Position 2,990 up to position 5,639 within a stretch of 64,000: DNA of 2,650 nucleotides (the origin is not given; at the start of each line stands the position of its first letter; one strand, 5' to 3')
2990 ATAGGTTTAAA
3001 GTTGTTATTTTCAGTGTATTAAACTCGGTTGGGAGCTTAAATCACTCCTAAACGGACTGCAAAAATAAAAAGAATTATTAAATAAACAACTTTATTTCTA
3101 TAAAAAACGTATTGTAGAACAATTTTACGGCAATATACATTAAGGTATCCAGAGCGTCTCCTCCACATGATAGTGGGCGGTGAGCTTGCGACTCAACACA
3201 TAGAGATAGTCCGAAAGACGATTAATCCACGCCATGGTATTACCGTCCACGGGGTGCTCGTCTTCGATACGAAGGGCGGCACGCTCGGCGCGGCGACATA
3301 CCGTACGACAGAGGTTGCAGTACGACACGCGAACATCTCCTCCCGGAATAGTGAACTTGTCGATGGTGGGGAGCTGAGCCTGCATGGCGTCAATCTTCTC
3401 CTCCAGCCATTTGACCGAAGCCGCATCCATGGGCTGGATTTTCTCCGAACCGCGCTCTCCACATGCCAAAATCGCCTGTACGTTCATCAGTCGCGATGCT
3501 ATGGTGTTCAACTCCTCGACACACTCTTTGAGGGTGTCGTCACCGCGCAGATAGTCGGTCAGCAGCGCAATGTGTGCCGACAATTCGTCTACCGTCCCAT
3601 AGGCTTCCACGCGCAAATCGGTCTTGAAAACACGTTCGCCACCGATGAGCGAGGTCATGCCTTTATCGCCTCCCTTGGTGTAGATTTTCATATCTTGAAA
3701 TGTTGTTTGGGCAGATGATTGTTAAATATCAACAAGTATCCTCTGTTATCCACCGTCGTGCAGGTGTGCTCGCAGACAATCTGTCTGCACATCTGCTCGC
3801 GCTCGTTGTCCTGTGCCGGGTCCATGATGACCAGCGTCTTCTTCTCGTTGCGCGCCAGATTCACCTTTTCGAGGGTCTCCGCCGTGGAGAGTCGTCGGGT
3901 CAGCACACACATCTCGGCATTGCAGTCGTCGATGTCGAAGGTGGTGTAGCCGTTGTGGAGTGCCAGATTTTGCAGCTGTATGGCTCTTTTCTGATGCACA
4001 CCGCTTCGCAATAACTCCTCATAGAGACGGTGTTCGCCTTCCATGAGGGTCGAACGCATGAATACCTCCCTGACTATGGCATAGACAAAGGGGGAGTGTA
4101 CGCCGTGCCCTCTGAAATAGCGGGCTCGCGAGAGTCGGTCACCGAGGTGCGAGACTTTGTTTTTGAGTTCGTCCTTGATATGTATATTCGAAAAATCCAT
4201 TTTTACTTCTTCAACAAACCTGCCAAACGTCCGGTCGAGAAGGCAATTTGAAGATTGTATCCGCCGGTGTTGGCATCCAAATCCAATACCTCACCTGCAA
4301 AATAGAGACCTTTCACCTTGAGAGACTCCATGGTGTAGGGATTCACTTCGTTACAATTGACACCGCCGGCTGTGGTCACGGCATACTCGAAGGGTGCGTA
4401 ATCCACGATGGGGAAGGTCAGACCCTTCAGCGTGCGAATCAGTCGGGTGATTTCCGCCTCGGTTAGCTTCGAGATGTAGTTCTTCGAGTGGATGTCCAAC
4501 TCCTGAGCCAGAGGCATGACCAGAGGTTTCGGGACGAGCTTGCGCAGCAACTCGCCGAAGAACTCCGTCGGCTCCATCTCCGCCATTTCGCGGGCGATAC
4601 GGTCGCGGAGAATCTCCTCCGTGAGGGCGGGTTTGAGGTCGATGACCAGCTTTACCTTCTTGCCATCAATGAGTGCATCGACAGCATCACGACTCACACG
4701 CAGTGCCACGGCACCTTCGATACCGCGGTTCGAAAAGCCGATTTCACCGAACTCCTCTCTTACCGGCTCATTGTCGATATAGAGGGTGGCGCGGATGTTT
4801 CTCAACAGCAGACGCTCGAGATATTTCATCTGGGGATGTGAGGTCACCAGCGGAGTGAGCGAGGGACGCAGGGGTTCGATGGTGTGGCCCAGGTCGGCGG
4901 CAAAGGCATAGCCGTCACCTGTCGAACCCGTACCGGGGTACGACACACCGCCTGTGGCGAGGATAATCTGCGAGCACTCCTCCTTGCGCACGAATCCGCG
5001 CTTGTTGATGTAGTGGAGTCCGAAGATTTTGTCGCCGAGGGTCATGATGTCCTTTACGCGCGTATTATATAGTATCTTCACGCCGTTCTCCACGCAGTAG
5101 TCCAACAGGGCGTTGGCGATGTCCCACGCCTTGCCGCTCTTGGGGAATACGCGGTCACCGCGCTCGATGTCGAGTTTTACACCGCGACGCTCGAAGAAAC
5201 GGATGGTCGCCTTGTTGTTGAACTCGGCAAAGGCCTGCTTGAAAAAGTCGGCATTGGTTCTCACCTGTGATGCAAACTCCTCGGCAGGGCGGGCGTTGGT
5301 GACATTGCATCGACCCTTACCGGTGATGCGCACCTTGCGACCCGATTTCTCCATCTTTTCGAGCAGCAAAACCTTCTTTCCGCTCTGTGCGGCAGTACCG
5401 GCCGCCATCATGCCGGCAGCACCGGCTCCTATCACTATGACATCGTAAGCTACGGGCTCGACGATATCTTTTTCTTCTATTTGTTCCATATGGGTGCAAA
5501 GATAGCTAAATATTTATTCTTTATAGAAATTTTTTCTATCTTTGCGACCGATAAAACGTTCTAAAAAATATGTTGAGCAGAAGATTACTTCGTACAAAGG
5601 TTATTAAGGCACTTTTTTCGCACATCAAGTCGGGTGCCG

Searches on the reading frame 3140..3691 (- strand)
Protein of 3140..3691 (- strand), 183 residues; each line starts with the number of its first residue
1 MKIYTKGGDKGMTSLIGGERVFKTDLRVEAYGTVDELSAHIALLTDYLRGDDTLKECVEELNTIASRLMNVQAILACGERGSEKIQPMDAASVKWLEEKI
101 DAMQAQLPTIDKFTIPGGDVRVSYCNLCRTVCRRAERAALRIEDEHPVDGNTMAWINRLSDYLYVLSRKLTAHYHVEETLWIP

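Call 30: find_encoding_contigs(protein=window:3140-3691:-, flank=10000, max_places=8)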
Protein window:3140-3691:- (183 aa): 4 contigs read that carry it; 4 places shown.
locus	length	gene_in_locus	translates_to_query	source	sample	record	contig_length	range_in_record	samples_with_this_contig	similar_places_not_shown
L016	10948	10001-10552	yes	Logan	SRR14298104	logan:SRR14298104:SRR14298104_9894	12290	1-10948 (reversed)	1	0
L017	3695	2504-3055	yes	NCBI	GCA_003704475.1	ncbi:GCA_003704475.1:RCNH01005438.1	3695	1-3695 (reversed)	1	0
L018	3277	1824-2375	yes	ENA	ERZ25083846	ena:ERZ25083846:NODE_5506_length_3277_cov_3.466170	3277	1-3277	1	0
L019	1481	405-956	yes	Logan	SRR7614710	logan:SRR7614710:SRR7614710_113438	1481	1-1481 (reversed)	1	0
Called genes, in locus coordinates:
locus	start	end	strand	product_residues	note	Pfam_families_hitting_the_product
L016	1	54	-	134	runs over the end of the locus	PF18347:DUF5606, PF21186:DUF6852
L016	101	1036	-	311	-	PF00924:MS_channel_2nd, PF21082:MS_channel_3rd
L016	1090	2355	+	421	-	PF01842:ACT (faint), PF13740:ACT_6, PF21086:ACT_PSP_2 (weak), PF00702:Hydrolase, PF12710:HAD, PF08282:Hydrolase_3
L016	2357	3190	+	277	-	PF18942:DUF5689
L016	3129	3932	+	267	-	PF18942:DUF5689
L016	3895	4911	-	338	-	PF01018:GTP1_OBG, PF01926:MMR_HSR1, PF02421:FeoB_N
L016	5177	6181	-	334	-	PF13439:Glyco_transf_4, PF20706:GT4-conflict (weak), PF00534:Glycos_transf_1, PF13692:Glyco_trans_1_4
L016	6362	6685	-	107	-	PF02699:YajC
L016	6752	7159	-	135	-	PF07610:DUF1573, PF22544:HYDIN_VesB_CFA65-like_Ig (weak)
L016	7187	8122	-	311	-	PF01029:NusB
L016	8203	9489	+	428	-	PF01262:AlaDh_PNT_C (faint), PF01494:FAD_binding_3 (weak), PF00890:FAD_binding_2, PF01134:GIDA (weak), PF03486:HI0933_like, PF07992:Pyr_redox_2 (weak), PF12831:FAD_oxidored, PF22780:HI0933_like_1st, +3 more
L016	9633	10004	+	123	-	-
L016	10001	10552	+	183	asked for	PF01923:Cob_adeno_trans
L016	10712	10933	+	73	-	PF11387:DUF2795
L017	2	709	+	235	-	?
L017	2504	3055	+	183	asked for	PF01923:Cob_adeno_trans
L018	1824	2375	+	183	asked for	PF01923:Cob_adeno_trans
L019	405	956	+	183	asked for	PF01923:Cob_adeno_trans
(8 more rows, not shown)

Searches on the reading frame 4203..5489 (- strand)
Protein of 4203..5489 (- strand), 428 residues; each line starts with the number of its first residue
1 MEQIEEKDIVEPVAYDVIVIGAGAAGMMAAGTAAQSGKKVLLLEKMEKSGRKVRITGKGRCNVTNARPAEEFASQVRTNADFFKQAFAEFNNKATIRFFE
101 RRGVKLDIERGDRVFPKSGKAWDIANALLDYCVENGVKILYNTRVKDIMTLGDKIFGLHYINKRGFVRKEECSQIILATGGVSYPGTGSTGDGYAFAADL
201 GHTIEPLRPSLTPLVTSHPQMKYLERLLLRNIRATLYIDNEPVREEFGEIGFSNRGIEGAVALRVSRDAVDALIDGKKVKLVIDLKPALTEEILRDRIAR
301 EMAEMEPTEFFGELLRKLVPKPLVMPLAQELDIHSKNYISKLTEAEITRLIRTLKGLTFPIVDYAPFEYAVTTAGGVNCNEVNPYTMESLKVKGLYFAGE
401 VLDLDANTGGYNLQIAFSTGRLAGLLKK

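Call 77: find_encoding_contigs(protein=window:4203-5489:-, flank=10000, max_places=4)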
Protein window:4203-5489:- (428 aa): 1 contig read that carries it; 1 place shown.
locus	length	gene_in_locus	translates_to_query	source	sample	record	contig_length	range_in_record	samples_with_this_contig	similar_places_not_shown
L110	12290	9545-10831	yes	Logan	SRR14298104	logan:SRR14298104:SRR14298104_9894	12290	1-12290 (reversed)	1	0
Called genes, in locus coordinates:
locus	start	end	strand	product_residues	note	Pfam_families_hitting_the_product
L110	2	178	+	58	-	?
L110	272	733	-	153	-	PF04170:NlpE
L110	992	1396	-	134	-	PF18347:DUF5606, PF21186:DUF6852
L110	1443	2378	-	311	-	PF00924:MS_channel_2nd, PF21082:MS_channel_3rd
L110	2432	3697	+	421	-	PF01842:ACT (faint), PF13740:ACT_6, PF21086:ACT_PSP_2 (weak), PF00702:Hydrolase, PF12710:HAD, PF08282:Hydrolase_3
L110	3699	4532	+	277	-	PF18942:DUF5689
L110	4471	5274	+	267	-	PF18942:DUF5689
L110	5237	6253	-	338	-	PF01018:GTP1_OBG, PF01926:MMR_HSR1, PF02421:FeoB_N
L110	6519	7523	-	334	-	PF13439:Glyco_transf_4, PF20706:GT4-conflict (weak), PF00534:Glycos_transf_1, PF13692:Glyco_trans_1_4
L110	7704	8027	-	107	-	PF02699:YajC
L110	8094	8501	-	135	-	PF07610:DUF1573, PF22544:HYDIN_VesB_CFA65-like_Ig (weak)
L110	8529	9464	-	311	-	PF01029:NusB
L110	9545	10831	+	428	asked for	PF01262:AlaDh_PNT_C (faint), PF01494:FAD_binding_3 (weak), PF00890:FAD_binding_2, PF01134:GIDA (weak), PF03486:HI0933_like, PF07992:Pyr_redox_2 (weak), PF12831:FAD_oxidored, PF22780:HI0933_like_1st, +3 more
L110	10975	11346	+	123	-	-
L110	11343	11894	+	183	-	PF01923:Cob_adeno_trans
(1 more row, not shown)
